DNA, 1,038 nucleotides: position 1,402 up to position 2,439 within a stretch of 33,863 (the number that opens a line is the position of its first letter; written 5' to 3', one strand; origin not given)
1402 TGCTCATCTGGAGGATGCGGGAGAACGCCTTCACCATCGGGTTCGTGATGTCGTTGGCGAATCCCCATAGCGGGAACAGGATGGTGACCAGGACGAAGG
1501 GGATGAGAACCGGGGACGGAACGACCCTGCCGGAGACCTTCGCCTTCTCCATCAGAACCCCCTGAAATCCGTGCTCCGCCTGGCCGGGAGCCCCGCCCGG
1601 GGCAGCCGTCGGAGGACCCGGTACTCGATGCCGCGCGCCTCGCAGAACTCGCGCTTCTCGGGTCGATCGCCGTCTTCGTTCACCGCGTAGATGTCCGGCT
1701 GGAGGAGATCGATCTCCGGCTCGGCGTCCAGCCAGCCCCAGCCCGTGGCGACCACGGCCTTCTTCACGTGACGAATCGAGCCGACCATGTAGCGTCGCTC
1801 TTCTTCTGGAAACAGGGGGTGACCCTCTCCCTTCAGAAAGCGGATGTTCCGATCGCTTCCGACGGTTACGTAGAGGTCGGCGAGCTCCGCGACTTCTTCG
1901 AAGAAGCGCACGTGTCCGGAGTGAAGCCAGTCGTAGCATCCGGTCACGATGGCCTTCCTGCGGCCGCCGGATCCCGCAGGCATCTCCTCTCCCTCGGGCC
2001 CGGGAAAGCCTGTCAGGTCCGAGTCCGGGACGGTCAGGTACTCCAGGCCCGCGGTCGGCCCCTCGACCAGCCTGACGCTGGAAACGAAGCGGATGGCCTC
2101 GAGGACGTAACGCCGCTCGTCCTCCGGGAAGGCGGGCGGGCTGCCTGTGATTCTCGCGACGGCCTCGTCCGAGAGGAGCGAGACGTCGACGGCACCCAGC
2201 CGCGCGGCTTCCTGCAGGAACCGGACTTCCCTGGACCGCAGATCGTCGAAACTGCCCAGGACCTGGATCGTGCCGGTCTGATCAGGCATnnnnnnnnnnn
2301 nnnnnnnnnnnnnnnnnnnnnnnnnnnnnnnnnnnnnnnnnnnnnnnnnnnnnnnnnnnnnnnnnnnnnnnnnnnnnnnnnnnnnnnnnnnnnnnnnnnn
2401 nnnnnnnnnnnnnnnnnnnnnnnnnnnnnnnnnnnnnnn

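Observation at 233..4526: Operon joining FucP-type uptake, mutarotase, anomeric GHMP kinase and HxGH nucleotidyltransferase to a genuine GDP-mannose 3,5-epimerase: candidate nucleotide-sugar-level L-hexose salvage or catabolic route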

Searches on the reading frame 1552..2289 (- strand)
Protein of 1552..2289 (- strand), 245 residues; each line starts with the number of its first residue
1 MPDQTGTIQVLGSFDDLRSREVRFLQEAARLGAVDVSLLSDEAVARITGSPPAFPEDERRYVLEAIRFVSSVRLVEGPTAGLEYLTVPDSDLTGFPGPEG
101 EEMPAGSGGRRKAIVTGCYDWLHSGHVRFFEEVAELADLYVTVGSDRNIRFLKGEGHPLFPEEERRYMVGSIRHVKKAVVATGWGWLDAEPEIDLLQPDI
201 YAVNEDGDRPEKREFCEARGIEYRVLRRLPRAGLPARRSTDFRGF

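Call 3: search_protein_families(library=pfam, proteins=[window:1552-2289:-], max_evalue=0.01)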
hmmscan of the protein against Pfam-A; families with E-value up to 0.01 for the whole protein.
window:1552-2289:- (245 aa): 1 family
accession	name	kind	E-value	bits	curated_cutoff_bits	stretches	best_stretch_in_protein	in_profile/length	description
PF01467.32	CTP_transf_like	-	4.1e-13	50.1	21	1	114-203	1-86/133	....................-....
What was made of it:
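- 1552..2289 (-): Tandem cytidylyltransferase-fold nucleotidyltransferase, 245 aa. The N-terminal half-domain is degenerate and the C-terminal domain is catalytic (HSGH). Proposed L-Gal-1-P guanylyltransferase. PF01467 (call 3).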

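Call 4: search_protein_families(library=ncbifam, proteins=[window:1552-2289:-], max_evalue=0.01)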
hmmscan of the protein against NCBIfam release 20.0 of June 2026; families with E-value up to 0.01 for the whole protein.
window:1552-2289:- (245 aa): 5 families
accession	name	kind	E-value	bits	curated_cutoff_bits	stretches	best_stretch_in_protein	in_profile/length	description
TIGR02199.1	rfaE_dom_II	equivalog_domain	1.4e-19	70.4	181.5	2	113-202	14-101/144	D-glycero-beta-D-manno-heptose 1-phosphate adenylyltransferase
TIGR00125.1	cyt_tran_rel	domain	2.2e-16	59.8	27.7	1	113-176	2-63/65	adenylyltransferase/cytidyltransferase family protein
NF008454.0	PRK11316.1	equivalog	1.4e-13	50.3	521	1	113-177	343-408/475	bifunctional D-glycero-beta-D-manno-heptose-7-phosphate kinase/D-glycero-beta-D-manno-heptose 1-phosphate adenylyltransferase HldE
TIGR01518.1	g3p_cytidyltrns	equivalog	7.5e-13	48.7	165.4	2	114-207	2-92/125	glycerol-3-phosphate cytidylyltransferase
NF001985.0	PRK00777.1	subfamily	1.1e-08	35.3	104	1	111-167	5-60/157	pantetheine-phosphate adenylyltransferase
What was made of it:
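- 1552..2289 (-): Best NCBIfam hit is rfaE_dom_II at 70 bits, below its cut-off (call 4).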

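Call 7: search_solved_structures(query=window:1552-2289:-, max_evalue=0.01, show_alignments=1)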
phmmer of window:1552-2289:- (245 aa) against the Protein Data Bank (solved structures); distinct sequences matched with E-value up to 0.01: 6.
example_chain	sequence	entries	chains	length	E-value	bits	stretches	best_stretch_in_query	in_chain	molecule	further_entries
3elb_A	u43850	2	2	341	3.6e-15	59.4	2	108-182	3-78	Ethanolamine-phosphate cytidylyltransferase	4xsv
2b7l_A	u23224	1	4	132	5.8e-08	35.8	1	112-208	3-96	glycerol-3-phosphate cytidylyltransferase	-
3glv_A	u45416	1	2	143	1.1e-05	28.3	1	112-227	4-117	Lipopolysaccharide core biosynthesis protein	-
5x9q_A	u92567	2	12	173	5.3e-05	26.1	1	115-220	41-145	Putative cytidylyltransferase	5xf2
1coz_A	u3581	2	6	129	8.9e-05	25.4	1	111-207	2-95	PROTEIN (GLYCEROL-3-PHOSPHATE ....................) | glycerol-3-phosphate cytidylyltransferase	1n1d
5x3d_A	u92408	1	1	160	0.00031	23.6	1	100-208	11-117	Phosphoenolpyruvate phosphomutase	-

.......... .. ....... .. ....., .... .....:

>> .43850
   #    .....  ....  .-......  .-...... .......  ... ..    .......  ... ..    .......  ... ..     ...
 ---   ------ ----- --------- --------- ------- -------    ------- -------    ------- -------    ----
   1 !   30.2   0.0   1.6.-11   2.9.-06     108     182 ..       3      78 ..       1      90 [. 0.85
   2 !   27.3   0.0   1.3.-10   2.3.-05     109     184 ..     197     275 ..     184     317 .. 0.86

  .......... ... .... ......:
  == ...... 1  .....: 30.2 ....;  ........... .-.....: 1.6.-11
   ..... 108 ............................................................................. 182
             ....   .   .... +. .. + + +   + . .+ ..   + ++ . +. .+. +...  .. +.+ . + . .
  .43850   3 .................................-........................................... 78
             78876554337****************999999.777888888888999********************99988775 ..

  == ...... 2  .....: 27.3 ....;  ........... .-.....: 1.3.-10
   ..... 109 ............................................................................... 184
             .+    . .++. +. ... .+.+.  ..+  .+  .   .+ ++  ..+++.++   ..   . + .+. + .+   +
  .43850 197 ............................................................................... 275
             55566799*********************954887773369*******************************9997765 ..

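Call 47: find_homologous_proteins(query=window:1552-2289:-)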
Query window:1552-2289:- (245 aa): 5410 proteins with E <= 0.001 among 6994 candidates; the best 120 are listed.
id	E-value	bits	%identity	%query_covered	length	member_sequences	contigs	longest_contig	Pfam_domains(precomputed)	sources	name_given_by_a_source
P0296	7.3e-161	551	100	100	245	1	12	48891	PF01467.33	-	-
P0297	7.5e-135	466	84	100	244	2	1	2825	PF01467.33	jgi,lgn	jgi:cytidyltransferase-like protein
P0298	4.5e-133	460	82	100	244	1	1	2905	PF01467.33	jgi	jgi:cytidyltransferase-like protein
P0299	1.0e-129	449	81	97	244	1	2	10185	PF01467.33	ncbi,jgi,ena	-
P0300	2.8e-129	448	81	99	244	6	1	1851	PF01467.33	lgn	-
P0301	5.6e-129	447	80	97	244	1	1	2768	PF01467.33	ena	-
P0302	4.4e-128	444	81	97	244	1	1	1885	PF01467.33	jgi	jgi:cytidyltransferase-like protein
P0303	1.3e-126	439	79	97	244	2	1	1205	PF01467.33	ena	-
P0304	2.6e-126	438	79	100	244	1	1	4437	PF01467.33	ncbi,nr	ncbi:MAG: adenylyltransferase/cytidyltransferase family protein [Gemmatimonadetes bacterium]|nr:aden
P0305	4.1e-126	438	79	99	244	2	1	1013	PF01467.33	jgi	jgi:cytidyltransferase-like protein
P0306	2.2e-124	432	78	100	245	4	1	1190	PF01467.33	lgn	-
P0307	1.1e-123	430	77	100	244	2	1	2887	PF01467.33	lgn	-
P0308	1.3e-122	426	78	97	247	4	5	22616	PF01467.33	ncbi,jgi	-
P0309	2.4e-113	396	79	88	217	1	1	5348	PF01467.33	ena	-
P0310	2.9e-113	396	68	100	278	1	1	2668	PF01467.33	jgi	jgi:cytidyltransferase-like protein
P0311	1.6e-111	390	71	100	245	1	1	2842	PF01467.33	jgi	jgi:cytidyltransferase-like protein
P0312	3.0e-110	386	67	100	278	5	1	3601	PF01467.33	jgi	jgi:cytidyltransferase-like protein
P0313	4.6e-109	382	64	100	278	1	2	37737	PF01467.33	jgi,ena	jgi:cytidyltransferase-like protein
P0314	1.3e-107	377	65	100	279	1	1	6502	PF01467.33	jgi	jgi:cytidyltransferase-like protein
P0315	6.4e-107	375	63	100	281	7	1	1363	PF01467.33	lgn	-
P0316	9.5e-107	374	64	100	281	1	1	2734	PF01467.33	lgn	-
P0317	1.2e-105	371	62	100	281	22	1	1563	PF01467.33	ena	-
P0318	1.5e-105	370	65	96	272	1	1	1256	PF01467.33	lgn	-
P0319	1.8e-105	370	64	100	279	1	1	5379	PF01467.33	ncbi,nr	ncbi:MAG: adenylyltransferase/cytidyltransferase family protein [marine benthic group bacterium]|nr:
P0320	2.5e-105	370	63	100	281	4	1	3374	PF01467.33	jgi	jgi:cytidyltransferase-like protein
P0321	4.0e-105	369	64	100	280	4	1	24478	PF01467.33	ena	-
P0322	5.0e-104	365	63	100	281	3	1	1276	PF01467.33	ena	-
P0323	6.4e-104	365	63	100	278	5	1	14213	PF01467.33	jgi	-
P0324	1.4e-103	364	63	100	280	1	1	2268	PF01467.33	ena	-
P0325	2.1e-103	363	63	100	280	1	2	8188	PF01467.33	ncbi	ncbi:MAG: adenylyltransferase/cytidyltransferase family protein [Gemmatimonadota bacterium]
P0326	8.2e-103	361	62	100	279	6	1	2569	PF01467.33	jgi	jgi:cytidyltransferase-like protein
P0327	1.1e-102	361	63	100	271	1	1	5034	PF01467.33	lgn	-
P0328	1.8e-100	354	60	100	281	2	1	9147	PF01467.33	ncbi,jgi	jgi:cytidyltransferase-like protein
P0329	6.5e-98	345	58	97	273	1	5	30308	PF01467.33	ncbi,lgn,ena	-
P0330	3.8e-97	343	55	98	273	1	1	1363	PF01467.33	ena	-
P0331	5.3e-97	342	58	97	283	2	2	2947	PF01467.33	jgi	jgi:cytidyltransferase-like protein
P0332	5.3e-97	342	57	97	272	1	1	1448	PF01467.33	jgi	jgi:cytidyltransferase-like protein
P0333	6.1e-97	342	56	97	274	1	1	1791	PF01467.33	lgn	-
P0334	1.5e-96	341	50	98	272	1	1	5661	PF01467.33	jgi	jgi:cytidyltransferase-like protein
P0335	2.3e-96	340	55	98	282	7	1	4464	PF01467.33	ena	-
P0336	3.2e-96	340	57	98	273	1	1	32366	PF01467.33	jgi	-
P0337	5.1e-96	339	55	97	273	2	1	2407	PF01467.33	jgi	-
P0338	9.1e-96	338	53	98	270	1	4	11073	PF01467.33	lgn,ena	-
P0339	1.0e-95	338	56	98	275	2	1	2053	PF01467.33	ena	-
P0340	1.1e-95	338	57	96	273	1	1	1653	PF01467.33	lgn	-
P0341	1.5e-95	338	53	98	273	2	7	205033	PF01467.33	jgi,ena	jgi:cytidyltransferase-like protein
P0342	1.8e-95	337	57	96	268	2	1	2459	PF01467.33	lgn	-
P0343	2.5e-95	337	55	97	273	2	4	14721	PF01467.33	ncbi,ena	-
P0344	2.7e-95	337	51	98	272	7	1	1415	PF01467.33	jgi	jgi:cytidyltransferase-like protein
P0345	2.7e-95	337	52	98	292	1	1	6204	PF01467.33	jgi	jgi:cytidyltransferase-like protein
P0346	3.1e-95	336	56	97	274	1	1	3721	PF01467.33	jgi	-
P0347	4.2e-95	336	55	97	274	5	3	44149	PF01467.33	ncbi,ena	-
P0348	4.7e-95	336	51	98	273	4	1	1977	PF01467.33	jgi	-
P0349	4.8e-95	336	54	97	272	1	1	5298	PF01467.33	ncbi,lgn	-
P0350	5.6e-95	336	53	98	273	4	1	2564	PF01467.33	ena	-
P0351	6.1e-95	336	54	96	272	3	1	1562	PF01467.33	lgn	-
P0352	9.3e-95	335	51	98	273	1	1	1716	PF01467.33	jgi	jgi:cytidyltransferase-like protein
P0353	9.5e-95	335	55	97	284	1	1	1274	PF01467.33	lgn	-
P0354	9.9e-95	335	51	98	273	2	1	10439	PF01467.33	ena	-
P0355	1.0e-94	335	55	97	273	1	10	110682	PF01467.33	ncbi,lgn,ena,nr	ncbi:MAG: adenylyltransferase/cytidyltransferase family protein [Planctomycetes bacterium]|nr:adenyl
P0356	1.0e-94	335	53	97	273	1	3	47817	PF01467.33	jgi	jgi:cytidyltransferase-like protein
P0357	1.1e-94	335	53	97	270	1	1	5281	PF01467.33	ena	-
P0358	1.2e-94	335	56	97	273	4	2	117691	PF01467.33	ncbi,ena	-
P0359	1.3e-94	334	53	98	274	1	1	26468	PF01467.33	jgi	jgi:cytidyltransferase-like protein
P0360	1.5e-94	334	52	98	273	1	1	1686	PF01467.33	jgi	-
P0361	1.5e-94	334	59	96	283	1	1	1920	PF01467.33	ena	-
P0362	1.8e-94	334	52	97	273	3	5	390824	PF01467.33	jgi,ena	jgi:cytidyltransferase-like protein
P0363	2.7e-94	333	55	96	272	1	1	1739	PF01467.33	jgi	jgi:cytidyltransferase-like protein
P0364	4.0e-94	333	54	97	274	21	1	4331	PF01467.33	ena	-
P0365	4.3e-94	333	54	99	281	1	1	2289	PF01467.33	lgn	-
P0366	4.6e-94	333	52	98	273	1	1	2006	PF01467.33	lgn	-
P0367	4.8e-94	333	51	98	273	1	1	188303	PF01467.33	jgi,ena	jgi:cytidyltransferase-like protein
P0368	5.3e-94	332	55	96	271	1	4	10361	PF01467.33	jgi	jgi:cytidyltransferase-like protein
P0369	5.7e-94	332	55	97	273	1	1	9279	PF01467.33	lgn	-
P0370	7.2e-94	332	51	98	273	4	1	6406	PF01467.33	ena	-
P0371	7.6e-94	332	54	98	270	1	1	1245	PF01467.33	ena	-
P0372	9.6e-94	332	51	98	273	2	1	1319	PF01467.33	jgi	jgi:cytidyltransferase-like protein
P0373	9.9e-94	332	54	97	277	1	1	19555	PF01467.33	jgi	-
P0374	1.1e-93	331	53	99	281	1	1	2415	PF01467.33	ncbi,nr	ncbi:MAG TPA: adenylyltransferase/cytidyltransferase family protein [Anaerolineae bacterium]|nr:aden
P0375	1.1e-93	331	57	96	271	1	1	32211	PF01467.33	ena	-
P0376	1.6e-93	331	52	99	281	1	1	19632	PF01467.33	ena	-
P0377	1.6e-93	331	54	98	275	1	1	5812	PF01467.33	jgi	jgi:cytidyltransferase-like protein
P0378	1.7e-93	331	54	97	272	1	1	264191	PF01467.33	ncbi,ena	-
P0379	2.6e-93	330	53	98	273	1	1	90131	PF01467.33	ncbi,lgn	-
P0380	2.7e-93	330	56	97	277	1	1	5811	PF01467.33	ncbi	-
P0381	2.7e-93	330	54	97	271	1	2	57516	PF01467.33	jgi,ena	jgi:cytidyltransferase-like protein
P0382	2.7e-93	330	55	97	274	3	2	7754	PF01467.33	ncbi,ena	-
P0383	3.1e-93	330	53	98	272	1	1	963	PF01467.33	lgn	-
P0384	3.4e-93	330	56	97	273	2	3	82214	PF01467.33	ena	-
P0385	3.5e-93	330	53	98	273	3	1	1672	PF01467.33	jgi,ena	-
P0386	3.5e-93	330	52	97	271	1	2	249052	PF01467.33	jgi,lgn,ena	jgi:cytidyltransferase-like protein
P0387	3.6e-93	330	54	96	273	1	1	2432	PF01467.33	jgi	jgi:cytidyltransferase-like protein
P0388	4.0e-93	330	53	98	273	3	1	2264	PF01467.33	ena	-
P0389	4.1e-93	330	54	97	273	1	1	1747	PF01467.33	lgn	-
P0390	4.1e-93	330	52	97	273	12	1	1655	PF01467.33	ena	-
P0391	4.3e-93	329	51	98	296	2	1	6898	PF01467.33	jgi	jgi:cytidyltransferase-like protein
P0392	4.5e-93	329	51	98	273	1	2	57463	PF01467.33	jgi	jgi:cytidyltransferase-like protein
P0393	4.7e-93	329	53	97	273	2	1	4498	PF01467.33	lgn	-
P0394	6.4e-93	329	53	97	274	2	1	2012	PF01467.33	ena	-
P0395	6.5e-93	329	60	100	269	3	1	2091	PF01467.33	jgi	jgi:cytidyltransferase-like protein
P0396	7.0e-93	329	54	98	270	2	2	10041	PF01467.33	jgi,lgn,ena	-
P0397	8.5e-93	329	54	98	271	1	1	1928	PF01467.33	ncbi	-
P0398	9.0e-93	328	56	98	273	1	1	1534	PF01467.33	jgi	jgi:cytidyltransferase-like protein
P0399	9.5e-93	328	54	97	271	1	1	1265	PF01467.33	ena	-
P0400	9.6e-93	328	55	96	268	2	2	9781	PF01467.33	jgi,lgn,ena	jgi:cytidyltransferase-like protein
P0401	9.7e-93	328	56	96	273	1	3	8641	PF01467.33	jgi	-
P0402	9.8e-93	328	51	97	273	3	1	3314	PF01467.33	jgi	jgi:cytidyltransferase-like protein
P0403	1.0e-92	328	59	68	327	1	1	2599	PF01467.33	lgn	-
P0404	1.1e-92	328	53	98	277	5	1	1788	PF01467.33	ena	-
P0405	1.1e-92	328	54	97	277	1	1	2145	PF01467.33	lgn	-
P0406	1.2e-92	328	54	96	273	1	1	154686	PF01467.33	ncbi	-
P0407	1.2e-92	328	57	96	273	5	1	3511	PF01467.33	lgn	-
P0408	1.3e-92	328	52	99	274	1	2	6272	PF01467.33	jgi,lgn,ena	jgi:cytidyltransferase-like protein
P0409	1.3e-92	328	51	98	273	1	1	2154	PF01467.33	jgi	jgi:cytidyltransferase-like protein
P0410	1.4e-92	328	51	98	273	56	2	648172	PF01467.33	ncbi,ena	ncbi:MAG: adenylyltransferase/cytidyltransferase family protein [Terriglobia bacterium]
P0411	1.4e-92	328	53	98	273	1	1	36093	PF01467.33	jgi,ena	jgi:cytidyltransferase-like protein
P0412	1.7e-92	328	54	97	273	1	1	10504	PF01467.33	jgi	jgi:cytidyltransferase-like protein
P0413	1.9e-92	327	51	98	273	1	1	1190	PF01467.33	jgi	jgi:cytidyltransferase-like protein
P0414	1.9e-92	327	56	97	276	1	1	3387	PF01467.33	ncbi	-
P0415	2.0e-92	327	53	98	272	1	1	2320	PF01467.33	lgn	-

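Call 59: search_solved_structures(query=A2, max_evalue=0.001, show_alignments=2)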
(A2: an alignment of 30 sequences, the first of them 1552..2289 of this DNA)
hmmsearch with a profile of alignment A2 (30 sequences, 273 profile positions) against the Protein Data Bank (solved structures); distinct sequences matched with E-value up to 0.001: 11.
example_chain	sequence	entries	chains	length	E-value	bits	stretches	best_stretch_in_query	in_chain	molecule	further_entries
3elb_A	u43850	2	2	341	1.3e-21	80.3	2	137-209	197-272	Ethanolamine-phosphate cytidylyltransferase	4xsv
2b7l_A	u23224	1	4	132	3.9e-10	42.7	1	139-234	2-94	glycerol-3-phosphate cytidylyltransferase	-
3glv_A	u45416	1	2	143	1.3e-09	41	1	140-257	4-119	Lipopolysaccharide core biosynthesis protein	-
1coz_A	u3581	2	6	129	7.8e-09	38.5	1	1-215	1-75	PROTEIN (GLYCEROL-3-PHOSPHATE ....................) | glycerol-3-phosphate cytidylyltransferase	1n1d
5x9q_A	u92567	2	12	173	1.6e-06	30.9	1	141-204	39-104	Putative cytidylyltransferase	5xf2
9hsg_A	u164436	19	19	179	0.00011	24.8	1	130-206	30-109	choline-phosphate cytidylyltransferase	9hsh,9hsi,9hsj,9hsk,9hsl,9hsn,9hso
9hsm_A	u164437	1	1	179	0.00011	24.8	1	130-206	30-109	choline-phosphate cytidylyltransferase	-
4zcp_A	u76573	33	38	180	0.00011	24.8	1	130-206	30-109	Cholinephosphate cytidylyltransferase | Choline-phosphate cytidylyltransferase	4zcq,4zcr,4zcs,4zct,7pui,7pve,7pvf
3hl4_A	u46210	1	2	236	0.00046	22.8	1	139-207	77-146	Choline-phosphate cytidylyltransferase A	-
4mvd_B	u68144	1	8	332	0.00065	22.3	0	139-207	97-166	Choline-phosphate cytidylyltransferase A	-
4mvc_A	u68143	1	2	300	0.00071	22.2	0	139-207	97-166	Choline-phosphate cytidylyltransferase A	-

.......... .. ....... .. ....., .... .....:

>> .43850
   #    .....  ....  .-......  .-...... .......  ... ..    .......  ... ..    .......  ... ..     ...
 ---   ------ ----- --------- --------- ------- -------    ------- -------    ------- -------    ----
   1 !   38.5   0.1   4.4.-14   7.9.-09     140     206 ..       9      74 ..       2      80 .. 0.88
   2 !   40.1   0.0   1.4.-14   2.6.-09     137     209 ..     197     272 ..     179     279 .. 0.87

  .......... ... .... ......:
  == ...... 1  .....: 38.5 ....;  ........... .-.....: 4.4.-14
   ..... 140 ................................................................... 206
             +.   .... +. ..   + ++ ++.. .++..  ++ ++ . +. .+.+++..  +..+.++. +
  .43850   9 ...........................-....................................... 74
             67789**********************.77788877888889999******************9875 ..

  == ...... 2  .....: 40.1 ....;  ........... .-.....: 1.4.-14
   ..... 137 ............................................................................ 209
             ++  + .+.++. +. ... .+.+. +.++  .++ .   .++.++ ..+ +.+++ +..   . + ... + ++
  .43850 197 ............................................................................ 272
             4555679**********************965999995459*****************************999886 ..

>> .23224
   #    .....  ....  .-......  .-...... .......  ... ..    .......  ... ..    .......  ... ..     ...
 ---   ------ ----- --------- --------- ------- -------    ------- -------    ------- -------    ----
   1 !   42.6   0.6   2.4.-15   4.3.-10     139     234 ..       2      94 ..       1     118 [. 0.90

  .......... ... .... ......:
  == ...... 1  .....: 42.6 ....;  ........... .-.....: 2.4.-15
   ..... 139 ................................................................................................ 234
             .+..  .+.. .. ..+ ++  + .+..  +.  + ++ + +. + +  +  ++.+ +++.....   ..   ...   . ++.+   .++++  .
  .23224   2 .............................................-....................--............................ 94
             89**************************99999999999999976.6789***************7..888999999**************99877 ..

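Call 77: predict_structure(alignment_id=A2)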
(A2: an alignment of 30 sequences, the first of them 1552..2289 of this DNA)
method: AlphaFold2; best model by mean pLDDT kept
length: 245 residues; sequences in the alignment: 30
mean_pLDDT: 85.9   pTM: 0.84
mean pLDDT of the five models: 85.9, 84.7, 84.7, 84.2, 84.0
residues with pLDDT >= 90: 150; 70-90: 60; 50-70: 22; < 50: 13
segments of 3 or more residues with pLDDT < 50: 1-3, 238-245
pLDDT, mean of each block of 10 residues (from residue 1): 69 87 94 94 93 90 95 86 83 79 57 93 88 95 94 86 94 95 91 94 91 96 85 59 35
secondary structure, 60 per line:
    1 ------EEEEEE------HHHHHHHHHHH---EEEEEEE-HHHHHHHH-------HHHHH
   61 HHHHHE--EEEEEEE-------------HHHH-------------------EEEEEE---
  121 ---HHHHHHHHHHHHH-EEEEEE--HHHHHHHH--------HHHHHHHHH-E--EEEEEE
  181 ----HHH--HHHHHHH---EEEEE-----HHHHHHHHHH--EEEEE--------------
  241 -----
elements in order: E7-12 H19-29 E33-39 H41-48 H56-65 E69-75 H89-92 E112-117 H124-136 E138-143 H146-153 H162-170 E175-180 H190-196 E200-204 H210-219 E222-226
